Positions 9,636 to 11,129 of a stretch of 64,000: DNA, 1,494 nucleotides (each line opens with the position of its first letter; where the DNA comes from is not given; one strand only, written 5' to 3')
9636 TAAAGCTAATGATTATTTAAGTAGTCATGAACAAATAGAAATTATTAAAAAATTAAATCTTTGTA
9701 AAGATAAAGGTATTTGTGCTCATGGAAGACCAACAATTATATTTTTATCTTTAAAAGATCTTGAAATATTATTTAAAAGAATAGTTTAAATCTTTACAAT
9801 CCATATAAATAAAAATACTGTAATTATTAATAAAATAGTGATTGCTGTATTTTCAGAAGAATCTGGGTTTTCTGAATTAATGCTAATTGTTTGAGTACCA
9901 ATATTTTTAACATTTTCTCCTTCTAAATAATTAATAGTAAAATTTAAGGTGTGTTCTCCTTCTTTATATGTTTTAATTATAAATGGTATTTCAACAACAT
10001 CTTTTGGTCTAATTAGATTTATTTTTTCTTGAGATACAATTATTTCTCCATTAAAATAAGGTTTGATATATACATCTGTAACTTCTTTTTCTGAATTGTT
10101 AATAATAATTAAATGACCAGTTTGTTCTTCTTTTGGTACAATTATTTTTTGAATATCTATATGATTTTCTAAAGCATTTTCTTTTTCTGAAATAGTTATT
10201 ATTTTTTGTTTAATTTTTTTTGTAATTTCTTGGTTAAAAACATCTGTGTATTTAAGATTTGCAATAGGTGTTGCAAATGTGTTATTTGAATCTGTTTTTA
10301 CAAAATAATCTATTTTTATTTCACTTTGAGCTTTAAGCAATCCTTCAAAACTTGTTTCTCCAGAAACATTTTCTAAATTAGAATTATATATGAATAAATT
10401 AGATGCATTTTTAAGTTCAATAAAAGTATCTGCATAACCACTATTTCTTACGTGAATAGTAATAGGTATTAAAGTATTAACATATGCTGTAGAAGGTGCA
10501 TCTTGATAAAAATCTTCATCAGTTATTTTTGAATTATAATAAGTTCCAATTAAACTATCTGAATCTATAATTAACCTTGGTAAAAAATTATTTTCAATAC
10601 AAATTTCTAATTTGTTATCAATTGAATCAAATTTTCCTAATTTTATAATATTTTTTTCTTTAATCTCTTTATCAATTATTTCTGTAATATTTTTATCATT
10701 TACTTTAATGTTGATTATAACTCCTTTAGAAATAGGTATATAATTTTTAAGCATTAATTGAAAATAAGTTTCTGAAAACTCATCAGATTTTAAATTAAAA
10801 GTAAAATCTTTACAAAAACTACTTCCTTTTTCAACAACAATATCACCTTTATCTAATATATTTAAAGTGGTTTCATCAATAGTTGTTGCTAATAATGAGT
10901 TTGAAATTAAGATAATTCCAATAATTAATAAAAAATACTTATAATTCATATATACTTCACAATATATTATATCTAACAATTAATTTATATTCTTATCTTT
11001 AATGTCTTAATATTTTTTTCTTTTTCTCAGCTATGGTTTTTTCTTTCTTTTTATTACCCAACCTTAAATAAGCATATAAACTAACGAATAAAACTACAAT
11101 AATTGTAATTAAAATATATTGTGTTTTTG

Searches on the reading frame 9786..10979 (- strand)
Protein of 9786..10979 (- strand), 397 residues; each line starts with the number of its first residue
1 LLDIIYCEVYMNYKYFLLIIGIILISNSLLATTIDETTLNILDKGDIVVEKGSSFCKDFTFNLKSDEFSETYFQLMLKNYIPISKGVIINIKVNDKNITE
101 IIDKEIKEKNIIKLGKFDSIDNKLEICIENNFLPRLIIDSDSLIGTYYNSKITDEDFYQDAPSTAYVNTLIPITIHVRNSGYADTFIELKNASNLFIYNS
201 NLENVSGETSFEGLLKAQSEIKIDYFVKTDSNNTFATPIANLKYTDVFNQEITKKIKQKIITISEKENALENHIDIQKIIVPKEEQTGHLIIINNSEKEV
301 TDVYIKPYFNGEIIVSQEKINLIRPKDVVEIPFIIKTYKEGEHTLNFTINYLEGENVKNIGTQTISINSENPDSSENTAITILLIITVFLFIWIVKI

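Call 25: search_protein_families(library=ncbifam, proteins=[window:9786-10979:-], max_evalue=1)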
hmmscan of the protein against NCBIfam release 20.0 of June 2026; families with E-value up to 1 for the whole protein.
window:9786-10979:- (397 aa): 0 families

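Call 39: find_homologous_proteins(query=window:9786-10949:-, max_evalue=0.001)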
Query window:9786-10949:- (387 aa): 15 proteins with E <= 0.001 among 6612 candidates.
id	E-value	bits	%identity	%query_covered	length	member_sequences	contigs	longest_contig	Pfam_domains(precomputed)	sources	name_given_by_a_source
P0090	9.5e-241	816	100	100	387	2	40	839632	-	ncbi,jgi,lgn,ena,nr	ncbi:hypothetical protein GW835_04170 [archaeon]|nr:hypothetical protein [archaeon] NCP79735.1 hypot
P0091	4.7e-217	738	89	100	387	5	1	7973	-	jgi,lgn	-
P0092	1.2e-216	737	89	100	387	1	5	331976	-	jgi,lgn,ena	jgi:hypothetical protein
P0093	3.6e-166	571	70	100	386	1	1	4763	-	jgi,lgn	jgi:hypothetical protein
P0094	4.1e-117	410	52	100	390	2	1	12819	-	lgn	-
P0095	9.9e-117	408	53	100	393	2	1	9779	-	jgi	jgi:hypothetical protein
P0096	3.3e-111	390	49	94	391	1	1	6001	-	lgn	-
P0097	3.5e-106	374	49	89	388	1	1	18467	-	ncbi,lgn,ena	-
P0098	8.6e-106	372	50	96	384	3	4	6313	-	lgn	-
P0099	1.4e-105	372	50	95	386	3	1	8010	-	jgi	jgi:hypothetical protein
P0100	3.2e-104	367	50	100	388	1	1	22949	-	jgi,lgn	-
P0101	1.1e-100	356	50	100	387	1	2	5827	-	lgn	-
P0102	9.7e-82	293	55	68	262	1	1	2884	-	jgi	jgi:hypothetical protein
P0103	3.7e-78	281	41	97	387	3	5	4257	-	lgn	-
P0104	2.0e-69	253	39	95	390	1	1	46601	-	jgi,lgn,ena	-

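Call 47: search_protein_families(library=pfam, proteins=[window:9786-10949:-], max_evalue=0.01)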
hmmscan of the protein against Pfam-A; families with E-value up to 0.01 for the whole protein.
window:9786-10949:- (387 aa): 1 family
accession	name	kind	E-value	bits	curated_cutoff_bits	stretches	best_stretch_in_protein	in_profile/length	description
PF07705.17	CARDB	-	0.00034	21.2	22.7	0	271-339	16-83/101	CARDB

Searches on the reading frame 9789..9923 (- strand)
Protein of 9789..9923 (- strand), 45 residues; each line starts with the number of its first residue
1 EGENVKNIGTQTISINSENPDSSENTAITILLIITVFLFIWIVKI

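Call 61: find_homologous_proteins(query=A4, max_evalue=10)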
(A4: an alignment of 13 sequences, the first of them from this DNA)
Query A4 (13 sequences) (45 aa, profile of the alignment): 1 proteins with E <= 10 among 360 candidates.
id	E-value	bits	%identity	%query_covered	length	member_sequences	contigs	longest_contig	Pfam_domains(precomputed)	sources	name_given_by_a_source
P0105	6.8e-11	60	46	87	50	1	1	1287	-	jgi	jgi:hypothetical protein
